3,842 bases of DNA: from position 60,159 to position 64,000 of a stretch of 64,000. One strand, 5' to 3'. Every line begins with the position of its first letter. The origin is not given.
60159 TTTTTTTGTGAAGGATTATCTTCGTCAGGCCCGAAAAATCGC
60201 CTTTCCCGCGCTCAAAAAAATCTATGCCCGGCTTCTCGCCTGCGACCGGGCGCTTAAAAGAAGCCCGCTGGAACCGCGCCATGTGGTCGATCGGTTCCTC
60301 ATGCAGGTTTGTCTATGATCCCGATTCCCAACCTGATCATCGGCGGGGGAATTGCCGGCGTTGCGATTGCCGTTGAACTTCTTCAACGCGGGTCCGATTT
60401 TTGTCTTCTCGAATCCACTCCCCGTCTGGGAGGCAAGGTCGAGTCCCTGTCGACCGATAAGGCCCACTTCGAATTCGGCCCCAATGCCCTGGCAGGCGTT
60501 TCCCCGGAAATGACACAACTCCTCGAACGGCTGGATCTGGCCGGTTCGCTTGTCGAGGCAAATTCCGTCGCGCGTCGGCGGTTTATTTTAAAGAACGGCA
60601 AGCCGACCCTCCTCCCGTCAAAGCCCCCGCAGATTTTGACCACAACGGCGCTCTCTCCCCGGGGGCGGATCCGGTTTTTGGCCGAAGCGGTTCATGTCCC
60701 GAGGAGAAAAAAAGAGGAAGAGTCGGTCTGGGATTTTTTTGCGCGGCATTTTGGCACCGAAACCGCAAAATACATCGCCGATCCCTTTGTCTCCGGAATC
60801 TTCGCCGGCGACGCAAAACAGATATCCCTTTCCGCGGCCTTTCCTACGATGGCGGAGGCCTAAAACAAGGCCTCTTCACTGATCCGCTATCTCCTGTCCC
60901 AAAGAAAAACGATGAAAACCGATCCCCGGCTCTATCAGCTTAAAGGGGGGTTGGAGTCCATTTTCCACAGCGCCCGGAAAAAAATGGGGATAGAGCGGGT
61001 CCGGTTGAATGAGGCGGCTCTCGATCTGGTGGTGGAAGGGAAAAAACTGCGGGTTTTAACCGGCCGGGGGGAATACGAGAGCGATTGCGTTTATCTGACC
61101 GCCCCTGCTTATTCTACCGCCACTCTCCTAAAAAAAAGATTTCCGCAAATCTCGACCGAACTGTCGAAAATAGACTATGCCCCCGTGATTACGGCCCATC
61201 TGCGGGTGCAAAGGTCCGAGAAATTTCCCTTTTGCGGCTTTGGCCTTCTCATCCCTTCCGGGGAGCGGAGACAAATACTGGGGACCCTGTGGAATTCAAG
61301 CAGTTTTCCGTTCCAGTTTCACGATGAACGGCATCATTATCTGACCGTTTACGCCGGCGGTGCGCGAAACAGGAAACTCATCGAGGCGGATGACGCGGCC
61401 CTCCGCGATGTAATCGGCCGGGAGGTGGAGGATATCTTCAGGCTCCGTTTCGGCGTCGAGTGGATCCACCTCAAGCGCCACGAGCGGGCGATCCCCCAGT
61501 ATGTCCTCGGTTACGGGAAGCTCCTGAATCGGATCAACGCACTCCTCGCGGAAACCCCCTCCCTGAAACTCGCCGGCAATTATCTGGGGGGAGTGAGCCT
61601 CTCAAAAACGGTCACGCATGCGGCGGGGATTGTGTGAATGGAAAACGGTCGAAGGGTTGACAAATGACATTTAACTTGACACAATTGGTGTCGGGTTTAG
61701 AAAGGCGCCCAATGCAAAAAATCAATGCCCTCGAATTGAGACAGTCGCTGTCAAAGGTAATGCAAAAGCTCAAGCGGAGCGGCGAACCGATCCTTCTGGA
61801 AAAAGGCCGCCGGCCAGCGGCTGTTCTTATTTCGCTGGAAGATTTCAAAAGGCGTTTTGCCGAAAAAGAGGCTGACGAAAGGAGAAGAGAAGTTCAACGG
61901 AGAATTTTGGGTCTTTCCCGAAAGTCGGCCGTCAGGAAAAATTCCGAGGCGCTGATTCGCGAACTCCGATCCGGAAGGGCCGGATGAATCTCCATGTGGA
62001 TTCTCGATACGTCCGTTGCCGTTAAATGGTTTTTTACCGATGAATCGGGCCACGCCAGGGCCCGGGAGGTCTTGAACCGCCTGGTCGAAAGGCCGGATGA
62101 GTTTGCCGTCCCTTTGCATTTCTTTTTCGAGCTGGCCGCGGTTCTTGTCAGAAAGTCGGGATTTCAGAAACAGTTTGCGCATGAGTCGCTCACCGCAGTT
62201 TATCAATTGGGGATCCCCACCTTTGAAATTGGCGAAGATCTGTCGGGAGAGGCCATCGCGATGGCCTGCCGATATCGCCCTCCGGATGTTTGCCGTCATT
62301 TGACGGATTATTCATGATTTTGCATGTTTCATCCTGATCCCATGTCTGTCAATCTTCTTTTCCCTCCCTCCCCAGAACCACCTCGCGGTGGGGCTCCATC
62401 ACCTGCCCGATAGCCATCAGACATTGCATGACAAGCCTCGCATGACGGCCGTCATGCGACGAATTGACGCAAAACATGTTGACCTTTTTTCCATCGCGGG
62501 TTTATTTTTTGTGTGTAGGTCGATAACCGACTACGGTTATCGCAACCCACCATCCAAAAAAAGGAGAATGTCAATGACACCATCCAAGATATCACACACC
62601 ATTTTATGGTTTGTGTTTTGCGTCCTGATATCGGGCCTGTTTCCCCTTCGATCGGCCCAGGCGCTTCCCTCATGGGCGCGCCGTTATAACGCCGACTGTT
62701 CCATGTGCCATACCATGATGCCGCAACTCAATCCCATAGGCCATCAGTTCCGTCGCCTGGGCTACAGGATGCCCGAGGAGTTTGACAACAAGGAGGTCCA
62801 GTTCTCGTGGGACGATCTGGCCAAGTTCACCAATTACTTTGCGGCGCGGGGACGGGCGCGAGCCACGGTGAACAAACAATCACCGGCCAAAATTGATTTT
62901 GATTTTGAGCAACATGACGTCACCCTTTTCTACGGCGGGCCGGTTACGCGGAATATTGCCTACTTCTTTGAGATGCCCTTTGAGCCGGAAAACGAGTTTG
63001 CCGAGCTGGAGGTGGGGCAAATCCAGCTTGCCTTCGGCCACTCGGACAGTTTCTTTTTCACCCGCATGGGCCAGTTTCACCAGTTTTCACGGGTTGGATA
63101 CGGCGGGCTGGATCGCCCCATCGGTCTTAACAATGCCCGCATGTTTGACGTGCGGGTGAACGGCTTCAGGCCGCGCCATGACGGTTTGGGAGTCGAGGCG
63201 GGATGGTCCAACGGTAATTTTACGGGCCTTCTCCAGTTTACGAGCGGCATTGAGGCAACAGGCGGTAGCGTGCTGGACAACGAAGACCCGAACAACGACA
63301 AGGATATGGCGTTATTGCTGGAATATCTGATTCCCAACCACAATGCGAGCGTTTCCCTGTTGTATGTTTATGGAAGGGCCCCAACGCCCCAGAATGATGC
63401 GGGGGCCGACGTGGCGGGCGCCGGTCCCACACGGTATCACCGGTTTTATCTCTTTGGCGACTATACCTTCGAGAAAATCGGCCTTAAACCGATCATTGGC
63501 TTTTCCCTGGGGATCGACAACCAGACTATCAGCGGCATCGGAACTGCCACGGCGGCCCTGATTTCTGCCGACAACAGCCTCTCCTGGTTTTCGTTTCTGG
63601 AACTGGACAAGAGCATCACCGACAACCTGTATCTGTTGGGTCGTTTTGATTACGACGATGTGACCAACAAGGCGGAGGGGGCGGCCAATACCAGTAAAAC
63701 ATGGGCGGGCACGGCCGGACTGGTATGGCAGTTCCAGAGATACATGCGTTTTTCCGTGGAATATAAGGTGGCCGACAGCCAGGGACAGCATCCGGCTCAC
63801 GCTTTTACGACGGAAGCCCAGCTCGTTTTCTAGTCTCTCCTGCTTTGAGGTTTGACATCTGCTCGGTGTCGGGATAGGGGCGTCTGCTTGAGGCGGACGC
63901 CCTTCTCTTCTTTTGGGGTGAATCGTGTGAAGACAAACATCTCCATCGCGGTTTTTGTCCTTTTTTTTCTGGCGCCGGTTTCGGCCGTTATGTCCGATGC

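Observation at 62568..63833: Candidate Cyc2-like fused cytochrome-porin (iron oxidation / extracellular electron transfer)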

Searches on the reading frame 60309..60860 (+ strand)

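Call 50: search_protein_families(library=pfam, proteins=[window:60309-60860:+], max_evalue=0.001)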
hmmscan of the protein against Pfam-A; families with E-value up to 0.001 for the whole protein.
window:60309-60860:+ (184 aa): 5 families
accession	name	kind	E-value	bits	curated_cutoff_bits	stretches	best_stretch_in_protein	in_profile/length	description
PF01593.30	Amino_oxidase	-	2.8e-18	66.9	19.8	1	15-181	1-186/443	Flavin containing amine oxidoreductase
PF13450.12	NAD_binding_8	-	1.9e-12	47.7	21.9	1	10-75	1-68/68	NAD(P)-binding Rossmann-like domain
PF01266.30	DAO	-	9e-07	29.2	27.9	1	9-56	3-50/353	FAD dependent oxidoreductase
PF12831.13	FAD_oxidored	-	5.3e-05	23.1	27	1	9-45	3-39/416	FAD dependent oxidoreductase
PF00890.30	FAD_binding_2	-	0.00075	19.2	20.4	0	9-43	3-37/414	FAD binding domain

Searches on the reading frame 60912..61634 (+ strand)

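Call 50: search_protein_families(library=pfam, proteins=[window:60912-61634:+], max_evalue=0.001)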
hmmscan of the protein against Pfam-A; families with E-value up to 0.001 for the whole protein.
window:60912-61634:+ (241 aa): 1 family
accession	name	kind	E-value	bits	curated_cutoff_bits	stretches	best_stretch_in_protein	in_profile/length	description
PF01593.30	Amino_oxidase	-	2.5e-10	40.7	19.8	1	7-224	196-419/443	Flavin containing amine oxidoreductase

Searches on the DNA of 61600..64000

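Call 63: search_rna_families(source=window, start=61600, end=64000, threshold=evalue, max_evalue=1)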
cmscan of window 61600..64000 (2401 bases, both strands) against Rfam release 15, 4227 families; matches with E-value up to 1: 1.
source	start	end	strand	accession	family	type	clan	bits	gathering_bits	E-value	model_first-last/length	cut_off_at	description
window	63879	63901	+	RF01836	weev_FSE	Cis-reg; frameshift_element;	-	24.7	40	0.6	1-27/27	no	ribosomal frameshift site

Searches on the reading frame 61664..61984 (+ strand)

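Call 50: search_protein_families(library=pfam, proteins=[window:61664-61984:+], max_evalue=0.001)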
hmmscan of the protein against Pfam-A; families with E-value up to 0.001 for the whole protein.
window:61664-61984:+ (107 aa): 1 family
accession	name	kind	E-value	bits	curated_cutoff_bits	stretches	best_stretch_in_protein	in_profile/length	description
PF02604.26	PhdYeFM_antitox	-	9.9e-11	41.7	29.8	1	17-64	1-48/74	Antitoxin Phd_YefM, type II toxin-antitoxin system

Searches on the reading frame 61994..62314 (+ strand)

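Call 50: search_protein_families(library=pfam, proteins=[window:61994-62314:+], max_evalue=0.001)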
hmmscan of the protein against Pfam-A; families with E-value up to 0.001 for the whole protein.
window:61994-62314:+ (107 aa): 1 family
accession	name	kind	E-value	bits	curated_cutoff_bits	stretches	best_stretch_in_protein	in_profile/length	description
PF01850.27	PIN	-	1.9e-08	35.4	23.6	1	3-95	2-88/120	PIN domain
